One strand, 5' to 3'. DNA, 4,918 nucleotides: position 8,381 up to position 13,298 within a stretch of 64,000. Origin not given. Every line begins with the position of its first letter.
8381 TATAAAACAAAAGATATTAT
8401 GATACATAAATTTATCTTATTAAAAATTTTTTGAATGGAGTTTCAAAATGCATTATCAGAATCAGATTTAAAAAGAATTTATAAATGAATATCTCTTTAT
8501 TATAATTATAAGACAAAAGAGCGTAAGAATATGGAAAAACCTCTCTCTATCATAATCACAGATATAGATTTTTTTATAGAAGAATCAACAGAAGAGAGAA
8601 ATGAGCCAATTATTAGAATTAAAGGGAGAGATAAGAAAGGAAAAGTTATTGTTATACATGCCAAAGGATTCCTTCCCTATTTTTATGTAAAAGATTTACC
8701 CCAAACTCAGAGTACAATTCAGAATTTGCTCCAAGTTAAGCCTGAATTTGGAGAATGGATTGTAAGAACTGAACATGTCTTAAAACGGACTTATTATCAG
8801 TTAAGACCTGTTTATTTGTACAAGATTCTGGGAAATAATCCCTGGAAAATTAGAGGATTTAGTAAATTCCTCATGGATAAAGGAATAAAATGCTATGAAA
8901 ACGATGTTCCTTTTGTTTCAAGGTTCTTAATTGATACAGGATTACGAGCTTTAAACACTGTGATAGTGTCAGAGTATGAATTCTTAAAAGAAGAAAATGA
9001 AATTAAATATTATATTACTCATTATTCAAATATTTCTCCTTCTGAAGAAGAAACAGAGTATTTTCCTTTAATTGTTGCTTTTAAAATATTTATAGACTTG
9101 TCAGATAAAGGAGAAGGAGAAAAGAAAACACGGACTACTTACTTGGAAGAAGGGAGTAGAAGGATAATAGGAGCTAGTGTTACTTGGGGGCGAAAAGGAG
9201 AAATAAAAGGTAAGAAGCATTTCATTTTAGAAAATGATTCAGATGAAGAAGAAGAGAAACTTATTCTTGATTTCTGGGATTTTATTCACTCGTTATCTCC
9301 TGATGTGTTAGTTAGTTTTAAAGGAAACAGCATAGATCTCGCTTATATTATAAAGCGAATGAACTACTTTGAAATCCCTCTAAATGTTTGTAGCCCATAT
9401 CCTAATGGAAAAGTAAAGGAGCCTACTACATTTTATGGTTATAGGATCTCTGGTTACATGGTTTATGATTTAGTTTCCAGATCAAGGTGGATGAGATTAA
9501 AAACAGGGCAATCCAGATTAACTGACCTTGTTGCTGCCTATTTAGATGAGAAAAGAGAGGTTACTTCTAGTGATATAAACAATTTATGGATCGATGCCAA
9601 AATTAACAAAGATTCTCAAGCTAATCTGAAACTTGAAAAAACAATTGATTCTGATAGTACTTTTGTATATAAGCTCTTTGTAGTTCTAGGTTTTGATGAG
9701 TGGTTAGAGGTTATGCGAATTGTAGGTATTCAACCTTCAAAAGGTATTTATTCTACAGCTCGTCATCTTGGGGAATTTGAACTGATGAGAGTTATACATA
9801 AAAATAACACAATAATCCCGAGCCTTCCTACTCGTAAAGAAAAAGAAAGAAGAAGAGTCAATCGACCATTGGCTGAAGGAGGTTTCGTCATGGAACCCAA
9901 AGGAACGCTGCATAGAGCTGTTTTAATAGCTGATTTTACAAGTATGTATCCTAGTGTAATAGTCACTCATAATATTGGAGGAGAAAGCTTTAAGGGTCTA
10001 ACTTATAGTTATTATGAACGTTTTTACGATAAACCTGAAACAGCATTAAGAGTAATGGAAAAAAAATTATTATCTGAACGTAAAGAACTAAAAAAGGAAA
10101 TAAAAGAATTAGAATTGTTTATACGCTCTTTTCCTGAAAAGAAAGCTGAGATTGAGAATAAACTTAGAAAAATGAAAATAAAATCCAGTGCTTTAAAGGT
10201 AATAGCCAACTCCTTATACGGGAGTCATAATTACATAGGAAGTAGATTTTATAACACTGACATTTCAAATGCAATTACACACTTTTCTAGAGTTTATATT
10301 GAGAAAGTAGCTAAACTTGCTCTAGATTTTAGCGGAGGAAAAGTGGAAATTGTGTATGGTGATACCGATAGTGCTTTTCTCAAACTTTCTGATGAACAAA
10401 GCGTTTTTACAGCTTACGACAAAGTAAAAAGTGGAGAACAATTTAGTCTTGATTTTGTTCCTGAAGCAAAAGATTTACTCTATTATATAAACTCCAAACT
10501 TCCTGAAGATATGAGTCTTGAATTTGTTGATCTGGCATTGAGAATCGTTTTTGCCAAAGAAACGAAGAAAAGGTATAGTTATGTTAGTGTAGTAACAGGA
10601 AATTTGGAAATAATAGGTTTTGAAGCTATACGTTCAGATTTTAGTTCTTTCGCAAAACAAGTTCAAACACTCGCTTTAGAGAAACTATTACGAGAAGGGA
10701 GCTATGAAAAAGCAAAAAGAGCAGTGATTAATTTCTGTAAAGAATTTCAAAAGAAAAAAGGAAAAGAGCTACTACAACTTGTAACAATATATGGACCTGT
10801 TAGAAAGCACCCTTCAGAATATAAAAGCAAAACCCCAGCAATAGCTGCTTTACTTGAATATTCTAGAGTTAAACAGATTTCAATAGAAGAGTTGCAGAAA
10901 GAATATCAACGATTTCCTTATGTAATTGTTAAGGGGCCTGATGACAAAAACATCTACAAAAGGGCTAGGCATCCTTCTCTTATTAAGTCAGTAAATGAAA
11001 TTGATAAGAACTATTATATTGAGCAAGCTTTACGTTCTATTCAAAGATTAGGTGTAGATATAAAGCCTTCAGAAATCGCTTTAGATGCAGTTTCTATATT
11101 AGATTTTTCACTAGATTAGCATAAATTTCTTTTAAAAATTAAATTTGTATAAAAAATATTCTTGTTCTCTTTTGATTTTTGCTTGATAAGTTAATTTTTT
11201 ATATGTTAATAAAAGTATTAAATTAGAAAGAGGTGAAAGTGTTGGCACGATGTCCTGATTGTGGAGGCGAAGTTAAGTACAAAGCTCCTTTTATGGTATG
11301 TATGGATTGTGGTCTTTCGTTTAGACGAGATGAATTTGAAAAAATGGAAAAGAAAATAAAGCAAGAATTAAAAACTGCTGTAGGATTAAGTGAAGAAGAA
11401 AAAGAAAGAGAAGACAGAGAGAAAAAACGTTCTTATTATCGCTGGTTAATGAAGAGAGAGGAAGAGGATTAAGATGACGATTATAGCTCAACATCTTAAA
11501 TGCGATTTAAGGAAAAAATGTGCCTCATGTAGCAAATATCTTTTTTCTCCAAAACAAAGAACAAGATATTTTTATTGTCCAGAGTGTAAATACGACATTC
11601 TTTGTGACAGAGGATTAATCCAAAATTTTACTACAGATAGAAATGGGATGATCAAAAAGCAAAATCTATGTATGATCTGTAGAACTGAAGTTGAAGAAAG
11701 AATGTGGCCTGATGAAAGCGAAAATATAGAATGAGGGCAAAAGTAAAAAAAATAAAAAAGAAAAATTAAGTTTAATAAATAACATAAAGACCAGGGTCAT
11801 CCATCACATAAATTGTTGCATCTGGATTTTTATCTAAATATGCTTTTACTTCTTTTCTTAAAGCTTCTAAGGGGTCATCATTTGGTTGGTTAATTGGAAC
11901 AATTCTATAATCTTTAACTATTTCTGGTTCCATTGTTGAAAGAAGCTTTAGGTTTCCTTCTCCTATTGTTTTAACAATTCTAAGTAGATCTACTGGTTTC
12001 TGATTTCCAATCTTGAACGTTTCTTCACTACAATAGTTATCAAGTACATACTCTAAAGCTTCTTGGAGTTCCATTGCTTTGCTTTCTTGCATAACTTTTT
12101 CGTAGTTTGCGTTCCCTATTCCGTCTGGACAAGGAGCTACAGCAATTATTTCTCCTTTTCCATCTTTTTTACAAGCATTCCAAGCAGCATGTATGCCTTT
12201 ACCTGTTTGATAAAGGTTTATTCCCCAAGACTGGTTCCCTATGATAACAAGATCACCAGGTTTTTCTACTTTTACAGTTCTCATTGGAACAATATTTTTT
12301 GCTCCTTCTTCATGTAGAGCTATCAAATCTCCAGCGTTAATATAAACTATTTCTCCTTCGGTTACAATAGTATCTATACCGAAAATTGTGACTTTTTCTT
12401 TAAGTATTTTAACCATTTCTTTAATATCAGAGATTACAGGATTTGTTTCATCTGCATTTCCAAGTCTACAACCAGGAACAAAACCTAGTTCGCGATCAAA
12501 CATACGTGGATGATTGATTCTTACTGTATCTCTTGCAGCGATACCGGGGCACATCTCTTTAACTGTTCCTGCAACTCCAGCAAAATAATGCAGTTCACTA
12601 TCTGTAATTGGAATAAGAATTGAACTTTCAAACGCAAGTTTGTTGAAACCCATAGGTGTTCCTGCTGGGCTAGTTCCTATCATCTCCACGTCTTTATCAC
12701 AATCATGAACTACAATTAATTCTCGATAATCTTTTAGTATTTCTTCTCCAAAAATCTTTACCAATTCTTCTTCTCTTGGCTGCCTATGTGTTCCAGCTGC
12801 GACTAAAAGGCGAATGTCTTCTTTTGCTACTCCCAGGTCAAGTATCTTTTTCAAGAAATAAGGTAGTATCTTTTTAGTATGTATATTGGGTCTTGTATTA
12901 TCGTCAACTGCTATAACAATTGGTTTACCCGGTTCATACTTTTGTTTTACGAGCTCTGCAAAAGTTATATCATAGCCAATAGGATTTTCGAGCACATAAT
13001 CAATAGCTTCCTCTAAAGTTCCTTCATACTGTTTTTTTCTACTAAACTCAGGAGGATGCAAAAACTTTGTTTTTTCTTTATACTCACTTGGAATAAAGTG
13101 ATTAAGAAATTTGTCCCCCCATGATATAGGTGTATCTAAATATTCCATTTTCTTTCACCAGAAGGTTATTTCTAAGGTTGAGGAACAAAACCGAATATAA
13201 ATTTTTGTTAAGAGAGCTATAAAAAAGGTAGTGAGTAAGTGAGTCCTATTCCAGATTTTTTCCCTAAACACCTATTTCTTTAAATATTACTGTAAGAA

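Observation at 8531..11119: Family-B DNA polymerase with intact polymerase motifs but a degenerate 3'-5' exonuclease Exo I motif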

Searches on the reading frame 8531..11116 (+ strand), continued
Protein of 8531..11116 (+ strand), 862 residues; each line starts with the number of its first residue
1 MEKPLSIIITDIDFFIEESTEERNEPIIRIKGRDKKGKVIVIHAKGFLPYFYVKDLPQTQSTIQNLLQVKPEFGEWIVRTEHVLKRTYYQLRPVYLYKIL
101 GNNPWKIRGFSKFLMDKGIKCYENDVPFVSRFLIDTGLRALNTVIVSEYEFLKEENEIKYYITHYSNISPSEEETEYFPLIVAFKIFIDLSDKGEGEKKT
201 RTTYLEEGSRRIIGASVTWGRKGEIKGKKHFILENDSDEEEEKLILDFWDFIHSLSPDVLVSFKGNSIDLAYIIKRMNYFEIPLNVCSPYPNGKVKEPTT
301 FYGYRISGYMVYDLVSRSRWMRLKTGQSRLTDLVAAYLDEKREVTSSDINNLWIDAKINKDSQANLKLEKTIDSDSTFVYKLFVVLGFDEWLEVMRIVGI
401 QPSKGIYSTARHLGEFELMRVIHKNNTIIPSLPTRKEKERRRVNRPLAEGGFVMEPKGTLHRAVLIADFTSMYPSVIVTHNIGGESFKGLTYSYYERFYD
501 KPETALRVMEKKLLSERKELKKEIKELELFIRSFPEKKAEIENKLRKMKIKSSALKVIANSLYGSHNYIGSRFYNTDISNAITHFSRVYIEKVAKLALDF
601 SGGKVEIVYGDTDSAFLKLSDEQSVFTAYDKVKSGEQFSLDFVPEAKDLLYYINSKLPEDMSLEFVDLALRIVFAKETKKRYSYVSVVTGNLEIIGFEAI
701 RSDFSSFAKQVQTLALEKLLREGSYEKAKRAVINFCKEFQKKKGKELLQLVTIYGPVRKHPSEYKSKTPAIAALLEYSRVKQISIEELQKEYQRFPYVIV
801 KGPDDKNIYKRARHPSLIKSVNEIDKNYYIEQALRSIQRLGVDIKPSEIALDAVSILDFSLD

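Call 71: search_protein_families(library=pfam, proteins=[L088:5466-5852:-], max_evalue=5)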
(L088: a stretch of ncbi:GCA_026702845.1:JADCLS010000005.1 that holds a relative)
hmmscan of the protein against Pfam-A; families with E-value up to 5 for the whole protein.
L088:5466-5852:- (129 aa): 8 families
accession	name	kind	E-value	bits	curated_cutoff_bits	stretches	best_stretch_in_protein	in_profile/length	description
PF12773.13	DZR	-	0.0013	19.3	27.3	1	104-124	25-45/45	Double zinc ribbon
PF13240.11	Zn_Ribbon_1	-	0.0029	17.8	25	1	106-125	2-21/23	zinc-ribbon domain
PF18551.6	TackOD1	-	0.0084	16.1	32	1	78-124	49-95/188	Thaumarchaeal output domain 1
PF17032.10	Zn_ribbon_15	-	0.014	16.7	28.9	1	40-124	25-73/73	zinc-ribbon family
PF13248.11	Zn_ribbon_3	-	0.021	14.7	27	1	104-124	3-23/26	zinc-ribbon domain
PF24463.1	DUF7577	-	0.12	12.5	28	1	105-124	4-23/27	Domain of unknown function (DUF7577)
PF24844.1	PolC_DP2_central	-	0.21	10.9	24.3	1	80-125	316-355/372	DNA polymerase II large subunit DP2, central domain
PF01155.25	HypA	-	0.41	11.1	28.9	1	90-125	57-94/112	Hydrogenase/urease nickel incorporation, metallochaperone, hypA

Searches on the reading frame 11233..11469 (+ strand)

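Call 23: search_protein_families(library=pfam, proteins=[window:11233-11469:+], max_evalue=0.001)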
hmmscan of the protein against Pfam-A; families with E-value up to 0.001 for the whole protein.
window:11233-11469:+ (79 aa): 0 families

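Call 54: search_protein_families(library=ncbifam, proteins=[window:11233-11469:+], max_evalue=0.01)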
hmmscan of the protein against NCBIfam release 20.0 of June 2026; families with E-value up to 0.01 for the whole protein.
window:11233-11469:+ (79 aa): 3 families
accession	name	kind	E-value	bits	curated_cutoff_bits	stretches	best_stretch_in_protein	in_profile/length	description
NF047723.1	TransFacS4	equivalog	0.00026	21.4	120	1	7-42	4-39/90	transcription factor S4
NF033497.1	rubre_like_arch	subfamily_domain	0.00042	20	32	0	4-14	16-26/34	rubrerythrin-like domain-containing protein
NF047912.1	ECs_2282_CxxC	subfamily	0.0012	18.7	37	1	6-49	4-57/60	ECs_2282 family putative zinc-binding protein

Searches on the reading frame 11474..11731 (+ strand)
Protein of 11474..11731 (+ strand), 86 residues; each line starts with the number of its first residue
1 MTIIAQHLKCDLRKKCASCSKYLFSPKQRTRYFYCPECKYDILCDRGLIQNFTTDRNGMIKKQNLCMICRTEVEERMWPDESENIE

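Call 23: search_protein_families(library=pfam, proteins=[window:11474-11731:+], max_evalue=0.001)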
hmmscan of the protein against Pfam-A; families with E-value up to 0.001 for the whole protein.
window:11474-11731:+ (86 aa): 0 families

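Call 54: search_protein_families(library=ncbifam, proteins=[window:11474-11731:+], max_evalue=0.01)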
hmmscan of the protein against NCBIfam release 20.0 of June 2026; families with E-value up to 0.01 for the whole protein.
window:11474-11731:+ (86 aa): 1 family
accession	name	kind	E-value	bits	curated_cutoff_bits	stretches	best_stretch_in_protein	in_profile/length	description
NF011481.0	PRK14890.1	equivalog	0.0011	18.9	61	1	13-42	9-37/61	putative Zn-ribbon RNA-binding protein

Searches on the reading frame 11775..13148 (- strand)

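Call 23: search_protein_families(library=pfam, proteins=[window:11775-13148:-], max_evalue=0.001)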
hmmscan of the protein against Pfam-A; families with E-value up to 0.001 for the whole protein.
window:11775-13148:- (458 aa): 2 families
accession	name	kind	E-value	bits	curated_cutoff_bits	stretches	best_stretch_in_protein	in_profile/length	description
PF09861.14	Lar_N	-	3e-40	138.1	23.3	1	40-217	25-196/204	Lactate racemase N-terminal domain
PF21113.2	LarA_C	-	9.3e-08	32.6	25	1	296-370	4-76/152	Lactate racemase C-terminal domain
